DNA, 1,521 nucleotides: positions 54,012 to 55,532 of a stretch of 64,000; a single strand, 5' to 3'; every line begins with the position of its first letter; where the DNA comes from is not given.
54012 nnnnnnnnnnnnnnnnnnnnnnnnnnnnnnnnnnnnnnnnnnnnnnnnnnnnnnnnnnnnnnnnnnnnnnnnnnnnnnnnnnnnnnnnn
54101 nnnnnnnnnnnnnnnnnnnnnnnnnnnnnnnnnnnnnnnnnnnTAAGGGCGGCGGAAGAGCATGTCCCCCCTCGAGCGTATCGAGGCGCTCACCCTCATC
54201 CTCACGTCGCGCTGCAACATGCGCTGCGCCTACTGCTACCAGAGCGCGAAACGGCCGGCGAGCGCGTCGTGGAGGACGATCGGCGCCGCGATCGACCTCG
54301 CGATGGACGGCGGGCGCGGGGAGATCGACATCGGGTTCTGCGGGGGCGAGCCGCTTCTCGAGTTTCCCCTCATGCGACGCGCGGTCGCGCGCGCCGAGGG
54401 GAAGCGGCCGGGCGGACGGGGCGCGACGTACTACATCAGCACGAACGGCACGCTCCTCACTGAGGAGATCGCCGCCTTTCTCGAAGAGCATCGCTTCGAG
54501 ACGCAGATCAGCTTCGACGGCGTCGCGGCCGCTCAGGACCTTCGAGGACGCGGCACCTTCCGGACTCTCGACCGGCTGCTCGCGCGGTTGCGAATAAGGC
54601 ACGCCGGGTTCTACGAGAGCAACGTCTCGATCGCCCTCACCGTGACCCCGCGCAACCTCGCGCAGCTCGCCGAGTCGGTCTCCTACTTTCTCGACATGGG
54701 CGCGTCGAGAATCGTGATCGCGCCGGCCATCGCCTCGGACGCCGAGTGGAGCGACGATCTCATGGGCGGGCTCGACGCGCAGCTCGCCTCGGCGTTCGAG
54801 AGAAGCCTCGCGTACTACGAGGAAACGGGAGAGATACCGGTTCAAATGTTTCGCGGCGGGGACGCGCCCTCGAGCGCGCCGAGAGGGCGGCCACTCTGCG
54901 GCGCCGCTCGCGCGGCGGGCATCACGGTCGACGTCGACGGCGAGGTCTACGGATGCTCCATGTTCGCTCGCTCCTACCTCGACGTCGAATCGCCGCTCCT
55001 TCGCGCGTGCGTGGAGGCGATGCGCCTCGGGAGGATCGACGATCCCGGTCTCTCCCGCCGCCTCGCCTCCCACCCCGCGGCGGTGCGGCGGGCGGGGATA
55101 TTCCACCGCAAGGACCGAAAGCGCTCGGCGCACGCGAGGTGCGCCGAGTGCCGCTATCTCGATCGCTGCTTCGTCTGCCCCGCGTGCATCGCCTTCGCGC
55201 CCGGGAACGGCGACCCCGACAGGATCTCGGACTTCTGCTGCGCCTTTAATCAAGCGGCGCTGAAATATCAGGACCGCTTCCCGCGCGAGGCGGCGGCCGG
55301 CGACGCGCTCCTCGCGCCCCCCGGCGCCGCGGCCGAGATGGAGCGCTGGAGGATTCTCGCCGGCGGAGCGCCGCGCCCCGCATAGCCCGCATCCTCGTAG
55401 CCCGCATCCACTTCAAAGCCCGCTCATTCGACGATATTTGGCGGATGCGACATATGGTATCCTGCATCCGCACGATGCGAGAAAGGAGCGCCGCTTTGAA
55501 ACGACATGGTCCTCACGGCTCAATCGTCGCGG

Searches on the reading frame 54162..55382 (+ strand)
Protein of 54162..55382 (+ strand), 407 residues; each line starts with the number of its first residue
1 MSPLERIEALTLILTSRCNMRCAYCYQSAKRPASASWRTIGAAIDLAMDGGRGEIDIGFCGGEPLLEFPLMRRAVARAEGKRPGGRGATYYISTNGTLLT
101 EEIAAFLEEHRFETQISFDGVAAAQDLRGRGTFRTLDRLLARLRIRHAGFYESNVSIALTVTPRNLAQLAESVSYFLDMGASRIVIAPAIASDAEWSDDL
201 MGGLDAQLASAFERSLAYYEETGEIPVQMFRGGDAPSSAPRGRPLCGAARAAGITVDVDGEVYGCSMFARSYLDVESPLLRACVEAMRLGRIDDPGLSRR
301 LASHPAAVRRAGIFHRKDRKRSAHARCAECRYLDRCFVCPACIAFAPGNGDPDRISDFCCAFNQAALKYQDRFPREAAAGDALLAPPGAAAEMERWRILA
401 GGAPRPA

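Call 5: search_protein_families(library=ncbifam, proteins=[window:54162-55382:+], max_evalue=0.1)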
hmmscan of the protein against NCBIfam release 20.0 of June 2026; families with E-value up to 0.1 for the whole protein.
window:54162-55382:+ (407 aa): 68 families (the best 25 are shown)
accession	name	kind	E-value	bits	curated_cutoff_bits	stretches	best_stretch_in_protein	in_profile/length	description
NF047865.1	rSAM_PapB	equivalog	2.2e-39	135.6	340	1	7-295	2-282/330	PapB family radical SAM/SPASM ranthipeptide maturase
TIGR04064.1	rSAM_nif11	equivalog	2.6e-29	102.3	518.7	1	6-127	76-203/459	nif11-like peptide radical SAM maturase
TIGR04068.1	rSAM_ocin_clost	equivalog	3.2e-25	88.9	500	1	6-163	82-251/462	Cys-rich peptide radical SAM maturase CcpM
TIGR03906.1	quino_hemo_SAM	equivalog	1.5e-24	86.5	453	1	7-192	93-287/467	quinohemoprotein amine dehydrogenase maturation protein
TIGR03978.1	rSAM_paired_1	equivalog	1.7e-24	86.4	370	1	11-186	86-267/466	His-Xaa-Ser system radical SAM maturase HxsB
NF038170.1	lachnocin_rSAM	equivalog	1.7e-17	63.5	550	1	6-125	74-200/440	lachnocin radical SAM maturase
TIGR04317.1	W_rSAM_matur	equivalog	1.5e-16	60.4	380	1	9-338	5-321/349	tungsten cofactor oxidoreductase radical SAM maturase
NF041298.1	rSAM_mat_DynA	equivalog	1.8e-15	56.8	450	1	15-337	8-318/356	dynobactin maturation radical SAM/SPASM protein DynA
TIGR03942.1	sulfatase_rSAM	equivalog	2.5e-15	56.4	349.45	1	15-363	8-347/363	anaerobic sulfatase maturase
TIGR03962.1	mycofact_rSAM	equivalog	5.7e-15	55.3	265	1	9-337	13-310/339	mycofactocin radical SAM maturase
TIGR03974.1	rSAM_six_Cys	equivalog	9.8e-15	54.4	425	1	6-195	95-292/451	thioether cross-link-forming SCIFF peptide maturase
TIGR04115.1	rSAM_Cxxx_rpt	equivalog_domain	1.7e-14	54.1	350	1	9-341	3-327/359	radical SAM peptide maturase, CXXX-repeat target family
NF035951.1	rSAM_RumMC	equivalog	2.2e-14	53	720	1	8-126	112-237/510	RumMC family radical SAM sactipeptide maturase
NF040492.1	not_ScfB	exception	4.3e-14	52.2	855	1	7-194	94-290/450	ScfB-related radical SAM/SPASM orphan maturase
TIGR04148.1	GG_samocin_CFB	equivalog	1.4e-13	50.8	300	1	54-158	78-185/411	radical SAM peptide maturase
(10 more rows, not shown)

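Call 6: search_protein_families(library=pfam, proteins=[window:54162-55382:+], max_evalue=0.1)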
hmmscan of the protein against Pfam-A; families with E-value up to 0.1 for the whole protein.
window:54162-55382:+ (407 aa): 4 families
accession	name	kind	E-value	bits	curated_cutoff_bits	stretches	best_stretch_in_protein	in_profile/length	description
PF04055.27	Radical_SAM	-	5e-13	50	29.5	1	13-144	2-137/166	Radical SAM superfamily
PF13353.11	Fer4_12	-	6.1e-05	23.8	22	1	13-130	10-129/137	4Fe-4S single cluster domain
PF13186.11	SPASM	-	0.0082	16.9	21.5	1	253-330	7-66/67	Iron-sulfur cluster-binding domain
PF21261.3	RRP40_N_mamm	-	0.014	16.1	27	0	235-249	25-39/75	Mammalian exosome complex component RRP40, N-terminal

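Call 9: find_homologous_proteins(query=window:54162-55382:+, max_evalue=1e-10)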
Query window:54162-55382:+ (407 aa): 652 proteins with E <= 1e-10 among 8000 candidates; the best 120 are listed.
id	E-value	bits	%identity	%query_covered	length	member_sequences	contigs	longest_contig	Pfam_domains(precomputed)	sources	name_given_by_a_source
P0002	6.8e-270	913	100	100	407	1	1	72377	PF04055.28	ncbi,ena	-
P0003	2.5e-176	605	67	100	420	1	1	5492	PF04055.28,PF13353.12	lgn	-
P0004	2.0e-173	595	66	99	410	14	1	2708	PF04055.28,PF13353.12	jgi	-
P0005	2.7e-171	588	66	98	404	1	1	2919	PF04055.28,PF13353.12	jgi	jgi:uncharacterized protein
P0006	1.7e-169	582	68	95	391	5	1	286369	PF04055.28,PF13353.12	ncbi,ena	-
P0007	2.4e-168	578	66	98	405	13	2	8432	PF04055.28,PF13353.12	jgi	jgi:sulfatase maturation enzyme AslB (radical SAM superfamily)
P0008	1.4e-166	573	66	95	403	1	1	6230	PF04055.28,PF13353.12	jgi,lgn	jgi:sulfatase maturation enzyme AslB (radical SAM superfamily)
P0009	1.5e-165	569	66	94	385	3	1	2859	PF04055.28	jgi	jgi:uncharacterized protein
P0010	3.0e-164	565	67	95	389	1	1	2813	PF04055.28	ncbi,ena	-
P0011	1.4e-155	536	65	92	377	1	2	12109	PF04055.28,PF13353.12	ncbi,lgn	-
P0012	2.0e-151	523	63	92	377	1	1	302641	PF04055.28,PF13353.12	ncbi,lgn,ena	-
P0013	2.1e-150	519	63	92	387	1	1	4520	PF04055.28,PF13353.12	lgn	-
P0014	1.4e-149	517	62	92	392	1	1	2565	PF04055.28,PF13353.12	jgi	jgi:sulfatase maturation enzyme AslB (radical SAM superfamily)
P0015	7.1e-147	508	61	92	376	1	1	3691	PF04055.28,PF13353.12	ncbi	-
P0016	2.7e-146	506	63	92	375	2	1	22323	PF04055.28,PF13353.12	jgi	jgi:uncharacterized protein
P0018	8.5e-137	475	55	97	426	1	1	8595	PF04055.28,PF13353.12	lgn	-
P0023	2.5e-129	450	53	98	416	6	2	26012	PF04055.28,PF13353.12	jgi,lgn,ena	-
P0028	2.7e-126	440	50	97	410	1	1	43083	PF04055.28,PF13353.12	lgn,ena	-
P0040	4.0e-114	400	48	94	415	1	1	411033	PF04055.28,PF13353.12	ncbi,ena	-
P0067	1.5e-110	388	44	99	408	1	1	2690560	PF04055.28,PF13353.12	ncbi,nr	ncbi:MAG: radical SAM protein [Candidatus Eiseniibacteriota bacterium]|nr:MAG: radical SAM protein [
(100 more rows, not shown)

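Call 10: find_encoding_contigs(protein=P0006, flank=5000, max_places=2)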
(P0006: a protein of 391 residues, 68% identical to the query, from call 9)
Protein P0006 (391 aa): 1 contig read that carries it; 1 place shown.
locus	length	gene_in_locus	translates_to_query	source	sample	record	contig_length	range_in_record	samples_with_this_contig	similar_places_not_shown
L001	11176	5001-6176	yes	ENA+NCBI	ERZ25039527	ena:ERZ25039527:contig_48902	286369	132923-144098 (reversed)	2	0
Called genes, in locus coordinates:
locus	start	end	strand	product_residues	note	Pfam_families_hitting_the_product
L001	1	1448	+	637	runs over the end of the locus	PF00009:GTP_EFTU, PF01926:MMR_HSR1 (weak), PF00679:EFG_C, PF21018:BipA_C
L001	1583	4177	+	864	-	PF00069:Pkinase, PF07714:PK_Tyr_Ser-Thr, PF26549:Tricorn_N, PF07676:PD40, PF26549:Tricorn_N, PF26550:Tricorn_2nd, PF07676:PD40, PF26550:Tricorn_2nd, +12 more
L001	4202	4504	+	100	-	-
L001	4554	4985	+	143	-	-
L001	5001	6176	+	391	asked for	PF04055:Radical_SAM, PF13353:Fer4_12 (weak)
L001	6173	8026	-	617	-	PF12796:Ank_2, PF12796:Ank_2, PF24521:Ank_KRIT1, PF13637:Ank_4, PF00023:Ank (weak), PF12796:Ank_2, PF00023:Ank (weak), PF13857:Ank_5, +1 more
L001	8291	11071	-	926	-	PF13517:FG-GAP_3, PF01839:FG-GAP (weak), PF13517:FG-GAP_3, PF13860:FlgD_ig, PF18962:Por_Secre_tail (faint)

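Call 11: find_encoding_contigs(protein=P0012, flank=5000, max_places=2)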
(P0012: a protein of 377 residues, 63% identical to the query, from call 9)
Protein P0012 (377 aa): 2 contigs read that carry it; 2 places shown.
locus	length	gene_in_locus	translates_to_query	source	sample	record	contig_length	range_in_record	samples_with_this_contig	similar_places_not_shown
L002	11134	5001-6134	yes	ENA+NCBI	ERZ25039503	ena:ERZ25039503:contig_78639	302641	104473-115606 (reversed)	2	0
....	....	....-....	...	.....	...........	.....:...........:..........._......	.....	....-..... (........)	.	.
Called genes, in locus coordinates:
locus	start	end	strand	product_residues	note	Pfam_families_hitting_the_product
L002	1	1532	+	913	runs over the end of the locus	PF00069:Pkinase, PF07714:PK_Tyr_Ser-Thr, PF03109:ABC1 (weak), PF13432:TPR_16 (faint), PF13428:TPR_14 (faint), PF14559:TPR_19 (faint), PF13424:TPR_12 (weak), PF13414:TPR_11, +4 more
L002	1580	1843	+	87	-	-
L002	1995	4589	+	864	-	PF00069:Pkinase, PF07714:PK_Tyr_Ser-Thr, PF26549:Tricorn_N, PF07676:PD40, PF26550:Tricorn_2nd, PF07676:PD40, PF26549:Tricorn_N, PF26550:Tricorn_2nd, +11 more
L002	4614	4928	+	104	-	-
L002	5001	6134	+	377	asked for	PF04055:Radical_SAM, PF13353:Fer4_12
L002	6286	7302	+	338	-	-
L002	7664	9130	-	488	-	PF00072:Response_reg, PF00158:Sigma54_activat, PF14532:Sigma54_activ_2, PF25601:AAA_lid_14, PF02954:HTH_8, PF18024:HTH_50 (weak)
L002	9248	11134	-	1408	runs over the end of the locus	PF01839:FG-GAP (faint), PF13517:FG-GAP_3 (faint), PF25292:Beta-prop_CGLA (faint), PF00672:HAMP, PF00512:HisKA, PF02518:HATPase_c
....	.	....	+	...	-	?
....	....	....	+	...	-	-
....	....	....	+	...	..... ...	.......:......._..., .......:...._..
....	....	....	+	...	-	-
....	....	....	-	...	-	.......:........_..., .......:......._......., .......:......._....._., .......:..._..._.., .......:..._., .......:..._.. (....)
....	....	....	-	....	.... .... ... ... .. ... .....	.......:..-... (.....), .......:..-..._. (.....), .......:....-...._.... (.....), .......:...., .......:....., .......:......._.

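Call 12: find_encoding_contigs(protein=P0016, flank=5000, max_places=2)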
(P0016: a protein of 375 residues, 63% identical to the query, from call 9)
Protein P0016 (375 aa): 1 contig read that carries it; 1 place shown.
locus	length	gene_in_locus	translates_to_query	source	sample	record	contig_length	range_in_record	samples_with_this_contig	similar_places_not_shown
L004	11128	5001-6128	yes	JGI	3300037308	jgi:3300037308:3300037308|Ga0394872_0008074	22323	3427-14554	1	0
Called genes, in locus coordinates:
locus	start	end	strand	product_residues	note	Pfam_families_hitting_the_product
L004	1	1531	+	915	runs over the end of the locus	PF00069:Pkinase, PF07714:PK_Tyr_Ser-Thr, PF03109:ABC1 (weak), PF01636:APH (weak), PF13428:TPR_14 (faint), PF13432:TPR_16 (faint), PF13424:TPR_12 (weak), PF13414:TPR_11, +6 more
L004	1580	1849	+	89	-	-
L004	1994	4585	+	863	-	PF00069:Pkinase, PF07714:PK_Tyr_Ser-Thr, PF26549:Tricorn_N, PF07676:PD40, PF07676:PD40, PF26549:Tricorn_N, PF26550:Tricorn_2nd, PF07676:PD40, +9 more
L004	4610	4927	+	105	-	-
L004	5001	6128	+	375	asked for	PF04055:Radical_SAM, PF13353:Fer4_12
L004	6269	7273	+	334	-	-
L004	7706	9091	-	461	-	PF00072:Response_reg, PF00158:Sigma54_activat, PF14532:Sigma54_activ_2, PF25601:AAA_lid_14, PF02954:HTH_8, PF18024:HTH_50 (weak)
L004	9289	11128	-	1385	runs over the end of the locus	PF01839:FG-GAP (faint), PF13517:FG-GAP_3 (faint), PF25292:Beta-prop_CGLA (faint), PF00672:HAMP, PF00512:HisKA, PF02518:HATPase_c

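Call 22: find_related_loci(query=A1, collection=genome_contigs, flank=4000)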
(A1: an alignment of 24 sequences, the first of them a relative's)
Query A1 (407 aa) in genome_contigs; peptide patterns used: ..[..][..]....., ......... (x = any residue, [..] = any of these).
600 stretches matched a pattern (row limit reached: there are more); 470 encode a relative of the query (tblastn E <= 1e-3); the best 80 are kept; 80 distinct loci.
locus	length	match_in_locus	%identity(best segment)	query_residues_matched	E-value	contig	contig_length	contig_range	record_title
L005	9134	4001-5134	42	7-383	3e-92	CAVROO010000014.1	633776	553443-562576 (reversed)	MAG: uncultured Acidobacteriota bacterium isolate MFD03804.bin.2.150 genome assembly, contig: contig_34263, whole genome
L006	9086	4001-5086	35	1-383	2e-51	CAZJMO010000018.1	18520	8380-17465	MAG TPA_asm: uncultured Fibrobacteraceae bacterium isolate binchicken_co42_410 genome assembly, contig: NODE_3988_length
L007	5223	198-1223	29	10-372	3e-33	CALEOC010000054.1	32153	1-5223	MAG TPA_asm: uncultured Myxococcales bacterium isolate SRR1561992_bin.48_CONCOCT_v1.1_MAG genome assembly, contig: ERZ72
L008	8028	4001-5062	27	6-372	9e-31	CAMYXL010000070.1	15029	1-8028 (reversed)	MAG TPA_asm: uncultured Clostridia bacterium isolate SRR10912539_bin.41_metaWRAP_v1.3_MAG genome assembly, contig: ERZ14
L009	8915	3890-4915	31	5-368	1e-30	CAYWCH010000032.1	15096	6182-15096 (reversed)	MAG TPA_asm: uncultured Anaerolinea sp. isolate SRP192927_co6_571 genome assembly, contig: NODE_9295_length_15096_cov_3.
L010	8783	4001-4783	32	1-269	2e-28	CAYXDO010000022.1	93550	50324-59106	MAG TPA_asm: uncultured Myxococcales bacterium isolate binchicken_co232_77 genome assembly, contig: NODE_347_length_9355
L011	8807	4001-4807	28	8-293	1e-27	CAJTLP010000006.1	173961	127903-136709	MAG TPA_asm: uncultured Eubacterium sp. isolate MGBC100127 genome assembly, contig: MGBC100127.6, whole genome shotgun s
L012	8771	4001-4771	28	11-265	2e-26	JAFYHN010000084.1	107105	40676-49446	MAG: Eubacterium sp. isolate RGIG7096 Water_buffalos_Abomasum-1__c541477, whole genome shotgun sequence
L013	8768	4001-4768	28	9-269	9e-26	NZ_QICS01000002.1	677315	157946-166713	Lachnotalea glycerini strain DSM 28816 Ga0215715_102, whole genome shotgun sequence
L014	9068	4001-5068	25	9-371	4e-25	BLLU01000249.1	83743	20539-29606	Lachnospiraceae bacterium IMSAGC_003 DNA, IMSAGC_003_contig_249, whole genome shotgun sequence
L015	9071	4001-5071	27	2-372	6e-25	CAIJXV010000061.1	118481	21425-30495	uncultured bacterium isolate Loclat_bin-05825 genome assembly, contig: bin-05825:061/124, whole genome shotgun sequence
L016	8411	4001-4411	39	7-136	8e-25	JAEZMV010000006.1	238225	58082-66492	MAG: Bacillota bacterium isolate OH_CFB_129 k127_920820, whole genome shotgun sequence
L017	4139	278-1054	32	7-268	8e-25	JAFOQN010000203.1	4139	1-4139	MAG: Clostridia bacterium isolate RGIG707 Dairy_cattle_Omasum-2__c1000325, whole genome shotgun sequence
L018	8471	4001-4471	38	7-147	5e-24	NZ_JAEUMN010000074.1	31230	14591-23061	MAG: Phenylobacterium sp. isolate new MAG-148 k141_3235213, whole genome shotgun sequence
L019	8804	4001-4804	27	7-270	2e-24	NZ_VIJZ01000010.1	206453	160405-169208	Paenibacillus ottowii strain MS2379 NODE_10_length_206453_cov_75.252009, whole genome shotgun sequence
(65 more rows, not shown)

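Call 24: find_encoding_contigs(protein=P0023, flank=4000, max_places=1)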
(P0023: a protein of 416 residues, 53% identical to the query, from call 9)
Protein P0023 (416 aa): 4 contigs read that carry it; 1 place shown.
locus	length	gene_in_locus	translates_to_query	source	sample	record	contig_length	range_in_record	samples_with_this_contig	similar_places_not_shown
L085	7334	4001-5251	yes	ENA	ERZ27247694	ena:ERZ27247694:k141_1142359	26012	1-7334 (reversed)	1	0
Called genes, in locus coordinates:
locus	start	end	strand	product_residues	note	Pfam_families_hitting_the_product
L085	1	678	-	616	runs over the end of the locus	PF12796:Ank_2 (weak), PF12796:Ank_2, PF12796:Ank_2, PF13637:Ank_4, PF12796:Ank_2, PF13857:Ank_5, PF00023:Ank, PF13857:Ank_5, +8 more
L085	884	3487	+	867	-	PF00069:Pkinase, PF07714:PK_Tyr_Ser-Thr, PF26549:Tricorn_N, PF26549:Tricorn_N, PF26550:Tricorn_2nd, PF26549:Tricorn_N, PF26549:Tricorn_N, PF07676:PD40, +13 more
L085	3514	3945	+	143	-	-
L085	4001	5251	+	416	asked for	PF04055:Radical_SAM, PF13353:Fer4_12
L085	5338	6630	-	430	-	PF17210:SdrD_B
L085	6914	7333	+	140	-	?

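Call 25: find_encoding_contigs(protein=P0028, flank=4000, max_places=1)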
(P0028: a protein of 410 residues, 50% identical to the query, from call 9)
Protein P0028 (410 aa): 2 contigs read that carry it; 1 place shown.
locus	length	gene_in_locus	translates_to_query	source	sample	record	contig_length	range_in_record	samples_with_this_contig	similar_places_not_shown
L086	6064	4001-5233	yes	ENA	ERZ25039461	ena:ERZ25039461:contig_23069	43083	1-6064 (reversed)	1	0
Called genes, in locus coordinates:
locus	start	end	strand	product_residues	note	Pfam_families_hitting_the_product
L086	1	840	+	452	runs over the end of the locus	PF24885:TPR_NPHP3, PF13424:TPR_12, PF17874:TPR_MalT, PF13374:TPR_10, PF13424:TPR_12, PF13432:TPR_16, PF13374:TPR_10, PF24885:TPR_NPHP3, +15 more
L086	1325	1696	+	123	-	PF00069:Pkinase, PF01636:APH (faint), PF03109:ABC1 (weak), PF07714:PK_Tyr_Ser-Thr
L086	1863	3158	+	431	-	PF07676:PD40, PF26549:Tricorn_N, PF26550:Tricorn_2nd (faint), PF07676:PD40 (weak)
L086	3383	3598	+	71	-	-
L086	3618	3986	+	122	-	-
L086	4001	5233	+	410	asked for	PF04055:Radical_SAM, PF13353:Fer4_12 (weak)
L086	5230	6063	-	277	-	?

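Call 26: find_encoding_contigs(protein=P0040, flank=4000, max_places=1)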
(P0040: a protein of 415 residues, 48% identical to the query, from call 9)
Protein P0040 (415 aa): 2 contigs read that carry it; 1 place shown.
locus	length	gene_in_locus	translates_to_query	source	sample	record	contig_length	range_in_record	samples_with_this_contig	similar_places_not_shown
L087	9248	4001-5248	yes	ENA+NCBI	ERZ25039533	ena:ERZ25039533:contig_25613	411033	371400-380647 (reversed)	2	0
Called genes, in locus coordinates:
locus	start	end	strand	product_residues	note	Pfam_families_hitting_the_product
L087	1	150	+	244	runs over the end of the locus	PF07589:PEP_exosort_dom (weak)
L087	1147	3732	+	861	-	PF00069:Pkinase, PF07714:PK_Tyr_Ser-Thr, PF26549:Tricorn_N, PF07676:PD40, PF07676:PD40, PF26549:Tricorn_N, PF26549:Tricorn_N, PF07676:PD40, +12 more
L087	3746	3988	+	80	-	-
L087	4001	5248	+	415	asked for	PF04055:Radical_SAM, PF13353:Fer4_12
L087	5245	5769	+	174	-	-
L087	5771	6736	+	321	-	PF09471:Peptidase_M64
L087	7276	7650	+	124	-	PF07366:SnoaL, PF12680:SnoaL_2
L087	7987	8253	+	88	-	PF01590:GAF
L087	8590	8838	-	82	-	-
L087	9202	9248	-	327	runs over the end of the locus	PF01370:Epimerase, PF04321:RmlD_sub_bind (faint), PF05368:NmrA (weak), PF13460:NAD_binding_10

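Call 27: find_encoding_contigs(protein=P0067, flank=4000, max_places=1)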
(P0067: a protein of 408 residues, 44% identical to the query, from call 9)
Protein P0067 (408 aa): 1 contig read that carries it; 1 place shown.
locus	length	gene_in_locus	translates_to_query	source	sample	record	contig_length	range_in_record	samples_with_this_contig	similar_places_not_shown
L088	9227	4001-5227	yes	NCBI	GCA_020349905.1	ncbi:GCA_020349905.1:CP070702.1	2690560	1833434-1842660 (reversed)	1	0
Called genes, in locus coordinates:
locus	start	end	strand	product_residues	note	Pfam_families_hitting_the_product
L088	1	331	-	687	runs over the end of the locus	PF03553:Na_H_antiporter, PF03606:DcuC (weak)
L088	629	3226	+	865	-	PF00069:Pkinase, PF07714:PK_Tyr_Ser-Thr, PF26549:Tricorn_N, PF07676:PD40, PF26549:Tricorn_N, PF07676:PD40, PF26550:Tricorn_2nd, PF26549:Tricorn_N, +9 more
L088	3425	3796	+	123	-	-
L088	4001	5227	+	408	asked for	PF04055:Radical_SAM, PF13353:Fer4_12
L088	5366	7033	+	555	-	-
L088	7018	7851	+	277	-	-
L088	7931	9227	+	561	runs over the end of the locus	-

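Call 42: search_solved_structures(query=window:54162-55382:+, max_evalue=0.001)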
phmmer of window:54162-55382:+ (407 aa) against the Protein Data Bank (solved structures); distinct sequences matched with E-value up to 0.001: 5.
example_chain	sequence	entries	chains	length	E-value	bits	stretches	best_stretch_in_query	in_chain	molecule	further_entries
5wgg_A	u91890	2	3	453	7.7e-13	51.4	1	7-196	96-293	Radical SAM domain protein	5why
8vpo_A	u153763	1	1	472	2e-06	30.4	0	43-122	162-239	Radical SAM core domain-containing protein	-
4k37_A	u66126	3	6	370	3.4e-06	29.6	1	14-138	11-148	Anaerobic sulfatase-maturating enzyme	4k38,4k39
4k36_A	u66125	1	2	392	3.5e-06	29.5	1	14-138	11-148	Anaerobic sulfatase-maturating enzyme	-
9gm3_A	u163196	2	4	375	3.2e-05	26.4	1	6-166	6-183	ChlB radical SAM domain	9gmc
